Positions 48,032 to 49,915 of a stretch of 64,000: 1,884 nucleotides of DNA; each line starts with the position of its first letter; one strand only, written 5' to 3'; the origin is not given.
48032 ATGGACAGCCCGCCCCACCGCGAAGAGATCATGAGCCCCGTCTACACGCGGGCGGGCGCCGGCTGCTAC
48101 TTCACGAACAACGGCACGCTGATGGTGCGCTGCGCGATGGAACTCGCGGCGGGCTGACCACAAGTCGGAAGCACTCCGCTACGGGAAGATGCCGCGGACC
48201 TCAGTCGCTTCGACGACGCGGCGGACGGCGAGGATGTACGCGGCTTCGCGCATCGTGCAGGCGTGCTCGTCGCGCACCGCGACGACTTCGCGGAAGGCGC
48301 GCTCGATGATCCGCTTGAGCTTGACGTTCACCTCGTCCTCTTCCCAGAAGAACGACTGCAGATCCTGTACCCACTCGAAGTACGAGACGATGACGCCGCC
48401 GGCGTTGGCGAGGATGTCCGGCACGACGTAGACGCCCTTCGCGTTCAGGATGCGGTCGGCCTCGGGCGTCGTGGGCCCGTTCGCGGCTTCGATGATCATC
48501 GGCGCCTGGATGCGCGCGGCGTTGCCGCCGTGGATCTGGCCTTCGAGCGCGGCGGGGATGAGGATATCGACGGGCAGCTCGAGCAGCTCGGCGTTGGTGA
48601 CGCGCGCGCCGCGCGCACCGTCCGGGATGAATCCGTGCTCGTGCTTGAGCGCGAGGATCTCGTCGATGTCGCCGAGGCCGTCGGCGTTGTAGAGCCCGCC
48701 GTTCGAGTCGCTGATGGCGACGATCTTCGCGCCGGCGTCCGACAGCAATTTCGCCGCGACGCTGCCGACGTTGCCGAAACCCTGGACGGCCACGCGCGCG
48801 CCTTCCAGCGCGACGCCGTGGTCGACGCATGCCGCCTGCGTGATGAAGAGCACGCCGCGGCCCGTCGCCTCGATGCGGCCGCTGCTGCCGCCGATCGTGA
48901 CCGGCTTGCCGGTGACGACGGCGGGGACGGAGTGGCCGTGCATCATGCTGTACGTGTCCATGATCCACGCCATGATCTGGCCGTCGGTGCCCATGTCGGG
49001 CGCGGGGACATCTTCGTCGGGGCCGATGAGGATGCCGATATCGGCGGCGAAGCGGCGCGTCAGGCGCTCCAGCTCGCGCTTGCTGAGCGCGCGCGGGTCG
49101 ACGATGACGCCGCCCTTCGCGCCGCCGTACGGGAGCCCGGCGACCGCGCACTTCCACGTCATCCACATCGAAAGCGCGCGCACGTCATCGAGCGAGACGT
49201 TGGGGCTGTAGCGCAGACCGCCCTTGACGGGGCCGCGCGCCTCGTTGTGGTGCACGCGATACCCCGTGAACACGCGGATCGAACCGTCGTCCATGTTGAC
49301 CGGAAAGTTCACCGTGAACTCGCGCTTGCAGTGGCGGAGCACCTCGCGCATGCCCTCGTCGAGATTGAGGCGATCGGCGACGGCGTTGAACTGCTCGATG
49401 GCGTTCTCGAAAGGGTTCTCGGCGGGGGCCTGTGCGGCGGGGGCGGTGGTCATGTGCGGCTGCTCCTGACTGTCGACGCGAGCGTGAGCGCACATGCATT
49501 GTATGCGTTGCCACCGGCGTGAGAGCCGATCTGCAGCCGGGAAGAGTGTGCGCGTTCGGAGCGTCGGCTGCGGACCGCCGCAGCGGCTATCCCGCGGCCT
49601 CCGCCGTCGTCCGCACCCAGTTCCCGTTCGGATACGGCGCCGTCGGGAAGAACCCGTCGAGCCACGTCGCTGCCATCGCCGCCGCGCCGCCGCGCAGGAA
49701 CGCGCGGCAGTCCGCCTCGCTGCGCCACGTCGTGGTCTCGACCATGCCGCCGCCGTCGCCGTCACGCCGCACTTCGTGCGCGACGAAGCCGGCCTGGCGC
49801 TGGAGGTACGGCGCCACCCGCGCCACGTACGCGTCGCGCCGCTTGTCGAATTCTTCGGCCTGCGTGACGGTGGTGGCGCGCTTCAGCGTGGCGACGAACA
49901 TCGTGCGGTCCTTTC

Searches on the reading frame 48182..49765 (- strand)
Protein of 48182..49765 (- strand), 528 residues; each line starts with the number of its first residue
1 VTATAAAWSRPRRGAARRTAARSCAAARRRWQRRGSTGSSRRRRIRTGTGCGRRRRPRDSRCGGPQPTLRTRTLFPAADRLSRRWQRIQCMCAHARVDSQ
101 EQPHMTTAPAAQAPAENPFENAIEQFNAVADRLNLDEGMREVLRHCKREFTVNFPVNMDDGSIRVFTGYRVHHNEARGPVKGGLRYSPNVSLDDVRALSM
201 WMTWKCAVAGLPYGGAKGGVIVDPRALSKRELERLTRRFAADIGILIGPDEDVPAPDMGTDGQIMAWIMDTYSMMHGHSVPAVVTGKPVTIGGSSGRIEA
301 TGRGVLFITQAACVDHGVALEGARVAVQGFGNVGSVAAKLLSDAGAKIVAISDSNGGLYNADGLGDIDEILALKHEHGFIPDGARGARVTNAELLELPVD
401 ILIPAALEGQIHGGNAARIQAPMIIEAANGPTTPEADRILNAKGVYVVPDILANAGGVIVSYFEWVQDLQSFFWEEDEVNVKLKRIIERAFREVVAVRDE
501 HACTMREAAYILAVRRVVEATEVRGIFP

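Call 94: search_protein_families(library=pfam, proteins=[window:48182-49765:-], max_evalue=0.001)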
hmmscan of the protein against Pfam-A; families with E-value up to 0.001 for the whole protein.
window:48182-49765:- (528 aa): 2 families
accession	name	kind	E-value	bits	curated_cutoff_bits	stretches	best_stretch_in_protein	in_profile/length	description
PF00208.27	ELFV_dehydrog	-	1.4e-81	274.2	23.4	1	292-525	1-241/241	Glutamate/Leucine/Phenylalanine/Valine dehydrogenase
PF02812.23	ELFV_dehydrog_N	-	5.6e-58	194.7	25.3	1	147-273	2-128/129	Glu/Leu/Phe/Val dehydrogenase, dimerisation domain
